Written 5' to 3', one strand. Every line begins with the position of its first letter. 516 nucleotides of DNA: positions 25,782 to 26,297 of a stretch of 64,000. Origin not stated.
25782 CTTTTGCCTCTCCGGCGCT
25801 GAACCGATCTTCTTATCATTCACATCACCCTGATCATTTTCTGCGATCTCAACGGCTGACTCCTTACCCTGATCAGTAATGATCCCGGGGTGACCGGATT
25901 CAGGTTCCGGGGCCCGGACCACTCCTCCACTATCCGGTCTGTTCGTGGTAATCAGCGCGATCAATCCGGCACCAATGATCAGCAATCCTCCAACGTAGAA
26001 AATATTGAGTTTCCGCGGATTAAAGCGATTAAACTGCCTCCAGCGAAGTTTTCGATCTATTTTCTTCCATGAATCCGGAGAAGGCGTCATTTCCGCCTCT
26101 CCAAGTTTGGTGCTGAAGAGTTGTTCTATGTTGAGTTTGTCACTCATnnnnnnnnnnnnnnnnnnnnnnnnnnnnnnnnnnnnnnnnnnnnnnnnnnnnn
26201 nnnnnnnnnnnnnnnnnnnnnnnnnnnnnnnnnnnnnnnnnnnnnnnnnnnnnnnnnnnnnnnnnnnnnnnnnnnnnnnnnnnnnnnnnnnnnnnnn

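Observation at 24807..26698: ECF sigma factor translationally coupled to an anti-sigma-like membrane protein that ends in a T9SS type B sorting domain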

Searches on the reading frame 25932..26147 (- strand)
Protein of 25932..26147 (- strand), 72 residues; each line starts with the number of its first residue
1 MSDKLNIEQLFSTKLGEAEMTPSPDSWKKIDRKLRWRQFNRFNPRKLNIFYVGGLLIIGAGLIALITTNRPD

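Call 36: find_homologous_proteins(query=window:25932-26147:-, max_evalue=0.01)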
Query window:25932-26147:-: no candidate shares three 5-residue words with the query. No homologue found.

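Call 48: search_protein_representatives(protein=window:25932-26147:-)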
Query: 72 residues. Proteins with E-value up to 0.001 (for the whole library): 198; up to 1e-10: 32; up to 1e-30: 0. The best 150 are listed.
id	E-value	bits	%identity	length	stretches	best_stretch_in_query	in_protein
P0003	1.0e-25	104.3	72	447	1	1-71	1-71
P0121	1.1e-21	91.6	63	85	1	1-71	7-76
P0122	2.0e-19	84.4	59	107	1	1-70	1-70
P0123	2.7e-19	84.0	58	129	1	1-67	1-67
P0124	5.0e-19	83.2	58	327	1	1-67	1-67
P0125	4.8e-18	80.1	57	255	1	1-68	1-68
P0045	1.5e-17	78.4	55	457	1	1-69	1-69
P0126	1.5e-17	78.4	60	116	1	1-67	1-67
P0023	1.0e-16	75.8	55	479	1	5-71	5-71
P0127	4.0e-16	74.0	63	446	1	1-66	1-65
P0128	8.1e-15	69.8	49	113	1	1-67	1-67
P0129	1.6e-14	68.9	59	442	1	1-63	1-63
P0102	1.7e-14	68.8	55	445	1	3-67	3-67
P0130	3.1e-14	68.0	57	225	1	1-70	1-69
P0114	3.8e-14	67.7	50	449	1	1-67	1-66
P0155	2.7e-08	49.1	42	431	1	4-68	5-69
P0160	5.9e-08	48.1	38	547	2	3-61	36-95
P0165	1.2e-07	47.1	44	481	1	3-66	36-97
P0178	8.4e-07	44.4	37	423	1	2-61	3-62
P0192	2.5e-06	43.0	33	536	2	3-63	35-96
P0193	2.7e-06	42.8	34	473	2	13-66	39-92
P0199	4.9e-06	42.0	37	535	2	3-66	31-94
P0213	1.3e-05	40.6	37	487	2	3-63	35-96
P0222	2.3e-05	39.9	36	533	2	3-65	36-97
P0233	4.0e-05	39.1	35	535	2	4-69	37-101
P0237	5.3e-05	38.7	37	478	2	10-58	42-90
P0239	5.8e-05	38.6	35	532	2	14-69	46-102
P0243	6.0e-05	38.6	40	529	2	18-62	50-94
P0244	6.2e-05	38.5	40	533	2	6-69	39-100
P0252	8.4e-05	38.1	32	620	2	6-61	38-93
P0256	8.7e-05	38.1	29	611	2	8-68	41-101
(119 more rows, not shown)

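Call 50: search_protein_families(library=pfam, proteins=[P0160, P0192, P0199, P0222, P0233, P0252, P0256, P0165, P0193, P0213], max_evalue=0.01)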
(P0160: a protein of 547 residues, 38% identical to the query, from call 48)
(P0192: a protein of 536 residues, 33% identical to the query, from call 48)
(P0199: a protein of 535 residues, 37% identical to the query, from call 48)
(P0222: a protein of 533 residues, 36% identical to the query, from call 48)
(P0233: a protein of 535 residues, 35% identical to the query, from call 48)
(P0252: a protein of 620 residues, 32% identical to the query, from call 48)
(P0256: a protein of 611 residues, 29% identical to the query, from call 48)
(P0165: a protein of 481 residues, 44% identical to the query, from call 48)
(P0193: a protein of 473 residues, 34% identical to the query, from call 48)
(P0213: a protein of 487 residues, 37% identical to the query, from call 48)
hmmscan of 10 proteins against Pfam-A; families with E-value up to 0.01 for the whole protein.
P0160 (547 aa): 2 families
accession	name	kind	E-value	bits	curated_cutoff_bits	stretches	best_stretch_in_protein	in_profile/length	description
PF19408.5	PKD_6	-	0.00045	21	25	1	285-358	6-78/82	PKD-like domain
PF13585.12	CHU_C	-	0.0031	18.1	27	1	467-523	24-76/86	CHU_C Type IX secretion signal domain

P0192 (536 aa): 2 families
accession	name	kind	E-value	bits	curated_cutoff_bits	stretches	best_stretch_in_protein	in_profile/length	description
PF18911.6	PKD_4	-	2.6e-07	31.1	27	1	352-434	2-85/85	PKD domain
PF19408.5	PKD_6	-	0.00068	20.4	25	0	186-221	6-40/82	PKD-like domain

P0199 (535 aa): 1 family
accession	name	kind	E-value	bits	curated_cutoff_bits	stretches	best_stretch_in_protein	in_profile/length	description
PF19408.5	PKD_6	-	3.1e-09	37.5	25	1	187-240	5-59/82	PKD-like domain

P0222 (533 aa): 3 families
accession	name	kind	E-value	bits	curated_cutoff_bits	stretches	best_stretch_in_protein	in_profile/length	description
PF13585.12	CHU_C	-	5.1e-07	30.2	27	1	429-505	2-72/86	CHU_C Type IX secretion signal domain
PF18911.6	PKD_4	-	0.0002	21.8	27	0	379-425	34-82/85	PKD domain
PF00801.26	PKD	-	0.00052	20.4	23.5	0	205-259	26-78/80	PKD domain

P0233 (535 aa): 1 family
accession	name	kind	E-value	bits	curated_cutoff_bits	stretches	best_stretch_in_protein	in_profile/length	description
PF00801.26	PKD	-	9.4e-05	22.8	23.5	1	188-261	6-80/80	PKD domain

P0252 (620 aa): 0 families

P0256 (611 aa): 0 families

P0165 (481 aa): 0 families

P0193 (473 aa): 0 families

P0213 (487 aa): 0 families

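Call 63: find_homologous_proteins(query=P0165, max_evalue=0.001)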
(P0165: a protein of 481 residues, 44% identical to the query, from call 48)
Query P0165 (481 aa): 19 proteins with E <= 0.001 among 5800 candidates.
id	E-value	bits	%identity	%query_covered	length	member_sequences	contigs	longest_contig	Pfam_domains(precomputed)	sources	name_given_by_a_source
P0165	0.0e+0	1093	100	100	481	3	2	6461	-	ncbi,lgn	ncbi:MAG: hypothetical protein ACQES1_07535 [Bacteroidota bacterium]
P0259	3.2e-193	661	59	100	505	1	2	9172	PF13568.13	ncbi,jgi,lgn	-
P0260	1.0e-189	649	59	100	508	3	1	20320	PF13568.13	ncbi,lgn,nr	ncbi:MAG: hypothetical protein U9Q98_03400 [Bacteroidota bacterium]|nr:hypothetical protein [Bactero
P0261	1.1e-186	639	57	100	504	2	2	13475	PF13568.13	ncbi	ncbi:MAG: hypothetical protein ACOCVX_03190 [Bacteroidales bacterium]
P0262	2.0e-172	592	54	100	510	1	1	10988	PF13568.13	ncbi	ncbi:MAG: outer membrane beta-barrel protein [Bacteroidales bacterium]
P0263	1.3e-159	550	53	100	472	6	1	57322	-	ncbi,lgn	-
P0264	1.9e-152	526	49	100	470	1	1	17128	-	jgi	jgi:hypothetical protein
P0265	5.2e-119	416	41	99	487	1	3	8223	-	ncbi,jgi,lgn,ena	-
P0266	1.4e-115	405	41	99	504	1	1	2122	-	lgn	-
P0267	2.7e-114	400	39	99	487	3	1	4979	-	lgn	-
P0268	1.9e-113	398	39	99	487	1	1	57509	-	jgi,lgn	-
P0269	2.9e-113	397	40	100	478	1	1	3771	-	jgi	jgi:hypothetical protein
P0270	8.9e-113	395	39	99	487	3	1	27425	-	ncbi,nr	ncbi:MAG: hypothetical protein U9N51_00775 [Bacteroidota bacterium]|nr:hypothetical protein [Bactero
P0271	1.1e-111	392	41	100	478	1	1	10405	-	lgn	-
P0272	1.4e-110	388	39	99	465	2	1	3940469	-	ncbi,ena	-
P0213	9.7e-110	385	39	99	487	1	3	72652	-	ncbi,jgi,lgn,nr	ncbi:MAG: hypothetical protein PF448_03115 [Bacteroidales bacterium]|jgi:hypothetical protein|nr:hyp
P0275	8.0e-59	218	30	99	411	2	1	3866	PF13568.13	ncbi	-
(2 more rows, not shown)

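Call 64: find_encoding_contigs(protein=P0272, flank=4000, max_places=1)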
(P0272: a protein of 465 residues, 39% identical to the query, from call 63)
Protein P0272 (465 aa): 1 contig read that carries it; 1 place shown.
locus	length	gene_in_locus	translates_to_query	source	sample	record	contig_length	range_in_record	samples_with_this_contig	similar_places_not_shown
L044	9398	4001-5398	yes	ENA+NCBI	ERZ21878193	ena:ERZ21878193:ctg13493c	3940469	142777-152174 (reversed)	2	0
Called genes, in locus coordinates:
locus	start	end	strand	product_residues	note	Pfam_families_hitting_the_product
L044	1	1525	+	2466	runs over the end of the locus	PF14349:SprA_N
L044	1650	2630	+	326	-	PF00535:Glycos_transf_2, PF10111:Glyco_tranf_2_2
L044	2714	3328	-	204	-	PF03167:UDG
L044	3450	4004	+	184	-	PF04542:Sigma70_r2, PF08281:Sigma70_r4_2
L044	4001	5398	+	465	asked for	-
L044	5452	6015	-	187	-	PF01765:RRF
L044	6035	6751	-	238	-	PF00696:AA_kinase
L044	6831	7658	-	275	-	PF25025:EF-Ts_N (weak), PF00889:EF_TS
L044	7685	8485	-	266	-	PF00318:Ribosomal_S2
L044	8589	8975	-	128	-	PF00380:Ribosomal_S9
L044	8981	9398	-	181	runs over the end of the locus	PF00572:Ribosomal_L13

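Call 65: find_encoding_contigs(protein=P0263, flank=4000, max_places=1)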
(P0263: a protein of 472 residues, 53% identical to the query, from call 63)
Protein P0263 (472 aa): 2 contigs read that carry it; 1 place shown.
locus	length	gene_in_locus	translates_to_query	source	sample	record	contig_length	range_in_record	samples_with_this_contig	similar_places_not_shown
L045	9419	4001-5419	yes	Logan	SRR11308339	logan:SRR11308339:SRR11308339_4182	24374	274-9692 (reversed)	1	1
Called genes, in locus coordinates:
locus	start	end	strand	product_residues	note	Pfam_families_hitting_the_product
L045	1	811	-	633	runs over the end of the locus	PF13727:CoA_binding_3 (weak), PF02629:CoA_binding (weak), PF00106:adh_short (weak), PF01073:3Beta_HSD, PF01370:Epimerase, PF02719:Polysacc_synt_2, PF04321:RmlD_sub_bind, PF16363:GDP_Man_Dehyd, +1 more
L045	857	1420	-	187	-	PF01300:Sua5_yciO_yrdC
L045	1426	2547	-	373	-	PF13439:Glyco_transf_4, PF13524:Glyco_trans_1_2 (faint), PF00534:Glycos_transf_1, PF13692:Glyco_trans_1_4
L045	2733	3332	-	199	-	PF03167:UDG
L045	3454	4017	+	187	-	PF04542:Sigma70_r2, PF08281:Sigma70_r4_2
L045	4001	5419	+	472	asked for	-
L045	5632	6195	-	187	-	PF01765:RRF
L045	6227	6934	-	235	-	PF00696:AA_kinase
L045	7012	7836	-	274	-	PF25025:EF-Ts_N (weak), PF00889:EF_TS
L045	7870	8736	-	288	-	PF00318:Ribosomal_S2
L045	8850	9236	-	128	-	PF00380:Ribosomal_S9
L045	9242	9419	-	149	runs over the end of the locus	?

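Call 66: find_encoding_contigs(protein=P0213, flank=4000, max_places=1)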
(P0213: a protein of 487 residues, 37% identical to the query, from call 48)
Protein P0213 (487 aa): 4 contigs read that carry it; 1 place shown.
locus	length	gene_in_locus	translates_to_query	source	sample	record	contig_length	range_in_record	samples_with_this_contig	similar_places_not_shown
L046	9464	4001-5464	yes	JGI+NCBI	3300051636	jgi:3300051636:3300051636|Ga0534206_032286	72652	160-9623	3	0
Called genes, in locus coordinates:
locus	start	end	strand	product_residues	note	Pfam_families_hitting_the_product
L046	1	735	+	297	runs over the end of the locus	PF00155:Aminotran_1_2, PF01212:Beta_elim_lyase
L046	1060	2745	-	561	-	PF00005:ABC_tran, PF00931:NB-ARC (faint), PF02463:SMC_N (faint), PF13401:AAA_22 (faint), PF13555:AAA_29 (faint), PF13304:AAA_21 (weak), PF12848:ABC_tran_Xtn, PF00005:ABC_tran, +3 more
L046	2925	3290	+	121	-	-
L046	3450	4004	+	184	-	PF04545:Sigma70_r4 (faint), PF04542:Sigma70_r2, PF08281:Sigma70_r4_2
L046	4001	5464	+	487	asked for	-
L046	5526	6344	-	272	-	PF00520:Ion_trans, PF07885:Ion_trans_2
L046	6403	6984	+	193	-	PF13580:SIS_2, PF01380:SIS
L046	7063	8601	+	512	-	PF05362:Lon_C, PF13541:ChlI, PF00493:MCM (faint), PF01078:Mg_chelatase, PF07728:AAA_5, PF13335:Mg_chelatase_C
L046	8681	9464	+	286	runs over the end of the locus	-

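Call 75: list_cluster_members(proteins=[P0252, P0256, P0193, P0237, P0239, P0243, P0244, P0222, P0160, P0155])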
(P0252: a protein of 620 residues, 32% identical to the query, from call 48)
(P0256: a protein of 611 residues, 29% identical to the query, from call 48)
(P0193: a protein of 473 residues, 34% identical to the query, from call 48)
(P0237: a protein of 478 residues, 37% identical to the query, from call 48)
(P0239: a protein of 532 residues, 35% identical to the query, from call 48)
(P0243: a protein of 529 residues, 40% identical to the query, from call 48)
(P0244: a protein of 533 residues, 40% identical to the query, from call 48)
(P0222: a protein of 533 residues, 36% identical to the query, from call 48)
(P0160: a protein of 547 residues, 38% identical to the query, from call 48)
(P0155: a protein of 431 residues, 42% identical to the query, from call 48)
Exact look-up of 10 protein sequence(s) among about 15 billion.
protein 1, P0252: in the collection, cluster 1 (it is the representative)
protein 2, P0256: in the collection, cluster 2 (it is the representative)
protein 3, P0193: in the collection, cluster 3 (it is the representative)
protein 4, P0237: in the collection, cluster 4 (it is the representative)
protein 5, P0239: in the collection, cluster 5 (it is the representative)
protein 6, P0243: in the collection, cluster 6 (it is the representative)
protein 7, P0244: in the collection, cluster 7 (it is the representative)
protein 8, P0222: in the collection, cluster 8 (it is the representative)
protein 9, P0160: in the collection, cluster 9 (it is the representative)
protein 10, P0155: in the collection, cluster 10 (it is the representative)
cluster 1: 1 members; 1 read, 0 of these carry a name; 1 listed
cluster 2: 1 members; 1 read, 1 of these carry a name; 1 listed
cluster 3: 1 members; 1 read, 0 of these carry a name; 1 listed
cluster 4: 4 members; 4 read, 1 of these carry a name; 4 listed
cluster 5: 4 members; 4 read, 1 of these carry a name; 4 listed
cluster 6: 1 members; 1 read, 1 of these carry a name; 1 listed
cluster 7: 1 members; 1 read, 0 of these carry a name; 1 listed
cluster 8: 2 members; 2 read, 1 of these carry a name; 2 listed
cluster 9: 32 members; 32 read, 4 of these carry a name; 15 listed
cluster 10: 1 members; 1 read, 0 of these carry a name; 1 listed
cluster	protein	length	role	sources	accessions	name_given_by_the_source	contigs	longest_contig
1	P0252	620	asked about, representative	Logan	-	-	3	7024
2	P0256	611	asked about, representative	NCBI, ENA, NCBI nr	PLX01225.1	MAG: hypothetical protein C0594_13765 [Marinilabiliales bacterium]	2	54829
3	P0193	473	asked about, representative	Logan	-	-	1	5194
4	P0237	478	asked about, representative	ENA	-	-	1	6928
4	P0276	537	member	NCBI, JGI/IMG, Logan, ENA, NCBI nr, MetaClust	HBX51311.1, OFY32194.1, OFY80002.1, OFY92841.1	MAG: hypothetical protein A2275_14615 [Bacteroidetes bacterium RIFOXYA12_FULL_35_11] | MAG: hypothetical protein A2X01_11115 [Bacteroidetes bacterium GWF2_35_48] | status=active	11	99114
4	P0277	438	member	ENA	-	-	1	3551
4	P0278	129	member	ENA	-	-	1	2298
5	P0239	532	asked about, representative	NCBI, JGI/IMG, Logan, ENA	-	-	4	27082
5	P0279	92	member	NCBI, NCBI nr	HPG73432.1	MAG TPA: hypothetical protein PLM49_04010, partial [Bacteroidales bacterium] | hypothetical protein [Bacteroidales bacterium]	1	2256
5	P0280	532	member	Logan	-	-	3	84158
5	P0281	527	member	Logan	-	-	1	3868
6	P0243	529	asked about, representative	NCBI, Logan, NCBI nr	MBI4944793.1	MAG: hypothetical protein HY840_00170 [Bacteroidetes bacterium] | hypothetical protein [Bacteroidota bacterium]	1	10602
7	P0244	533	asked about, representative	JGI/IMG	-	-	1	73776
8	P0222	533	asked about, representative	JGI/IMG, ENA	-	-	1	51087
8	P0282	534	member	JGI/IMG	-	hypothetical protein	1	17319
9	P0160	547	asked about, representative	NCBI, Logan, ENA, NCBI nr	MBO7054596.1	MAG: hypothetical protein J6W37_04355 [Bacteroidales bacterium] | hypothetical protein [Bacteroidales bacterium]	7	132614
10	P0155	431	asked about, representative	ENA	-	-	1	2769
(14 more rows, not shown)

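Call 77: find_encoding_contigs(protein=P0160, flank=4000, max_places=2)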
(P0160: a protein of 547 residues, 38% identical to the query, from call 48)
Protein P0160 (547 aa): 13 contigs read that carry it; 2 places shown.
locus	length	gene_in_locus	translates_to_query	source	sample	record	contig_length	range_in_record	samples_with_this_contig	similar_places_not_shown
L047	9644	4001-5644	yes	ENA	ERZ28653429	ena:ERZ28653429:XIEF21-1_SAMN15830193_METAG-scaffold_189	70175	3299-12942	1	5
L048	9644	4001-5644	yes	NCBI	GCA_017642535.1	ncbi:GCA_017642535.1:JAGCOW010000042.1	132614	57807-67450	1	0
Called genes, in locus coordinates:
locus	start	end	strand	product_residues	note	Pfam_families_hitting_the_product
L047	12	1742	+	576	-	PF00916:Sulfate_transp, PF01740:STAS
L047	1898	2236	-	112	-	-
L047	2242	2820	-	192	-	-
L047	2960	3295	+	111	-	PF13560:HTH_31 (weak), PF01381:HTH_3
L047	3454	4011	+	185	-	PF04542:Sigma70_r2, PF08281:Sigma70_r4_2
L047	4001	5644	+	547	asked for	-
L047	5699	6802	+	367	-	PF17996:CE2_N (weak), PF00657:Lipase_GDSL, PF13472:Lipase_GDSL_2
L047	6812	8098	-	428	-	PF00815:Histidinol_dh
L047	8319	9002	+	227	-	-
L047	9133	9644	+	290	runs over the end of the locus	PF00800:PDT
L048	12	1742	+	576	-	PF00916:Sulfate_transp, PF01740:STAS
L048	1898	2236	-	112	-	-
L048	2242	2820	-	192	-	-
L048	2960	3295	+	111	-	PF13560:HTH_31 (weak), PF01381:HTH_3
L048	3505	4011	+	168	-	PF04542:Sigma70_r2, PF08281:Sigma70_r4_2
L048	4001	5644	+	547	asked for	-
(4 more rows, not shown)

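Call 78: find_encoding_contigs(protein=P0222, flank=4000, max_places=1)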
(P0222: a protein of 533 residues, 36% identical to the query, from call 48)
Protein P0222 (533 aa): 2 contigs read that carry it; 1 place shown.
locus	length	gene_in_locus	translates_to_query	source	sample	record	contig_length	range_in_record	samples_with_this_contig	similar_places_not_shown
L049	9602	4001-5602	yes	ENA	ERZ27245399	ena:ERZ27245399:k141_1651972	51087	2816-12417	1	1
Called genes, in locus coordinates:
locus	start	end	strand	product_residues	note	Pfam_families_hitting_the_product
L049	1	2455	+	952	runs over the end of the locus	PF00005:ABC_tran (faint), PF02463:SMC_N (faint), PF03193:RsgA_GTPase (faint), PF13191:AAA_16 (faint), PF13555:AAA_29 (faint), PF20703:nSTAND1 (faint), PF17760:UvrA_inter, PF17755:UvrA_DNA-bind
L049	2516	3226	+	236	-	PF18306:LDcluster4, PF03641:Lysine_decarbox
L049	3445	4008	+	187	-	PF04542:Sigma70_r2, PF08281:Sigma70_r4_2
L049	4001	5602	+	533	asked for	PF13585:CHU_C (weak)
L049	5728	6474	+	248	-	PF00106:adh_short, PF08659:KR, PF13561:adh_short_C2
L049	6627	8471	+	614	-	PF02518:HATPase_c, PF13589:HATPase_c_3, PF01119:DNA_mis_repair, PF08676:MutL_C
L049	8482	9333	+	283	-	PF01694:Rhomboid, PF08551:DUF1751, PF01694:Rhomboid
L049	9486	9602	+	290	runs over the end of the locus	PF01694:Rhomboid, PF20216:DUF6576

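Call 79: find_encoding_contigs(protein=P0178, flank=4000, max_places=1)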
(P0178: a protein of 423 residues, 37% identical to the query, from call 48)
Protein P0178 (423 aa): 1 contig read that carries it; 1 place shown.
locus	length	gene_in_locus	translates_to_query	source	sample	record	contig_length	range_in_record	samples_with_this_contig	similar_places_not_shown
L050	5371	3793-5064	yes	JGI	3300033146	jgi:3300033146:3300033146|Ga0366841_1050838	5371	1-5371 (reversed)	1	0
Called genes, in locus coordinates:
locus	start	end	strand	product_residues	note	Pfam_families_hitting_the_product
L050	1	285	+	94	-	?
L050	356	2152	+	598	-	PF02690:Na_Pi_cotrans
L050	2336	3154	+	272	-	-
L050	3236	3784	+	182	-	PF04542:Sigma70_r2, PF08281:Sigma70_r4_2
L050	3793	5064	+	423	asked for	PF18911:PKD_4, PF00801:PKD (weak), PF18911:PKD_4, PF13585:CHU_C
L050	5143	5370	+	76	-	?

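Call 84: search_protein_families(library=pfam, alignment_id=A5, max_evalue=0.01)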
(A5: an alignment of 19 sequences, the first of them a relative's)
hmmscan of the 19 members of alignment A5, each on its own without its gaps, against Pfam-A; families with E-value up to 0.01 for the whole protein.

A. member 1, P0165 (481 aa): 0 families

B. families by the number of members that match (of 19 scanned): 3 families
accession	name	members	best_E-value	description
PF13568.12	OMP_b-brl_2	10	6.2e-08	Outer membrane protein beta-barrel domain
PF06980.17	DUF1302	1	0.0018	Protein of unknown function (DUF1302)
PF23813.1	AdfA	1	0.0032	Anti-DarT factor A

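Call 102: predict_structure(alignment_id=A5)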
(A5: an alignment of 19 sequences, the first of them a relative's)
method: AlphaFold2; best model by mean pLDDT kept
length: 481 residues; sequences in the alignment: 19
mean_pLDDT: 58.2   pTM: 0.44
mean pLDDT of the five models: 58.2, 58.0, 56.4, 53.3, 52.3
residues with pLDDT >= 90: 78; 70-90: 93; 50-70: 101; < 50: 209
segments of 3 or more residues with pLDDT < 50: 1-7, 18-20, 47-56, 73-126, 128-248, 253-256, 345-348
pLDDT, mean of each block of 10 residues (from residue 1): 44 49 55 59 52 45 55 45 35 26 30 42 44 39 36 28 26 27 28 27 28 31 31 34 45 50 87 85 63 67 92 90 87 66 50 66 87 92 85 92 76 77 86 88 91 83 80 91 82
secondary structure, 60 per line:
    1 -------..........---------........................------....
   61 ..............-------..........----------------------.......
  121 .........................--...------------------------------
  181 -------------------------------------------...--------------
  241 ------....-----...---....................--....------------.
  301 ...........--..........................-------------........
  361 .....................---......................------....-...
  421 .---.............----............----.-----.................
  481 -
elements in order: H8-17 H27-50 H57-74 H82-91 H114-145 E247-250 E256-258 E262-281 H284-287 E300-311 E314-339 E353-381 E385-406 E413-416 E425-437 E442-453 E464-480

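Call 108: fold_search(model_id=the predicted structure, library=pdb)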
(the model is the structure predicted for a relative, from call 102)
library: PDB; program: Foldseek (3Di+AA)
matches with E <= 10: 889; with E <= 0.001: 81
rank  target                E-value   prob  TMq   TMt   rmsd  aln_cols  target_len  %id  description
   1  1k24                  5.3e-08  1.00  0.22  0.37  19.9       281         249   12  Crystal Structure of the OpcA Outer Membrane Adhesin/Invasin from Neisseria meningitidis (released 2002-03-27)
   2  9fzc_A                2.1e-07  1.00  0.27  0.68   8.2       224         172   13  Structure of OmpA-short in complex with nanobody Nb01 (released 2024-07-17)
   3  9fzd_A                2.7e-07  1.00  0.28  0.68   7.0       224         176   12  Structure of OmpA-long in complex with nanobody Nb39 (released 2024-07-17)
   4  9a2m_MODEL_1_A        6.4e-07  1.00  0.28  0.38   9.9       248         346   13  Model of E. coli OmpA by in-cell photo-crosslinking MS and deep learning (released 2023-02-24)
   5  2x56                  7.2e-07  1.00  0.26  0.40   8.6       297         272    9  Yersinia Pestis Plasminogen Activator Pla (Native) (released 2010-07-28)
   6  1i78_A                7.2e-07  1.00  0.25  0.36   9.8       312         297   11  CRYSTAL STRUCTURE OF OUTER MEMBRANE PROTEASE OMPT FROM ESCHERICHIA COLI (released 2001-10-03)
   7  2x55                  1.3e-06  1.00  0.26  0.41   9.9       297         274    9  Yersinia Pestis Plasminogen Activator Pla (Native) (released 2010-07-28)
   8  1i78_B                1.7e-06  1.00  0.27  0.41   8.8       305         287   10  CRYSTAL STRUCTURE OF OUTER MEMBRANE PROTEASE OMPT FROM ESCHERICHIA COLI (released 2001-10-03)
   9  9a34_MODEL_1_A        2.1e-06  1.00  0.26  0.37  17.4       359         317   10  Model of E. coli OmpT by in-cell photo-crosslinking MS and deep learning (released 2023-02-24)
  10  9nh1_A                3.5e-06  1.00  0.22  0.35  18.9       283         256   11  In situ cryo-EM structure of porin I of the Legionella Dot/Icm T4SS machine (released 2025-09-17)
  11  9nh2_A                5.5e-06  1.00  0.28  0.54  10.9       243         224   10  In situ cryo-EM structure of porin III of the Legionella Dot/Icm T4SS machine (released 2025-09-17)
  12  7xw0_B                6.5e-06  1.00  0.24  0.38   9.1       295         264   11  Crystal structure of pOmpT (released 2023-05-31)
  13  3dwo                  7.3e-06  0.97  0.15  0.15  14.5       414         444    8  Crystal structure of a Pseudomonas aeruginosa FadL homologue (released 2008-12-16)
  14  9nh1_B                7.7e-06  1.00  0.21  0.33  18.4       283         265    9  In situ cryo-EM structure of porin I of the Legionella Dot/Icm T4SS machine (released 2025-09-17)
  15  3pgs_B                8.6e-06  0.98  0.15  0.17  19.9       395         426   10  Phe3Gly mutant of EcFadL (released 2011-05-25)
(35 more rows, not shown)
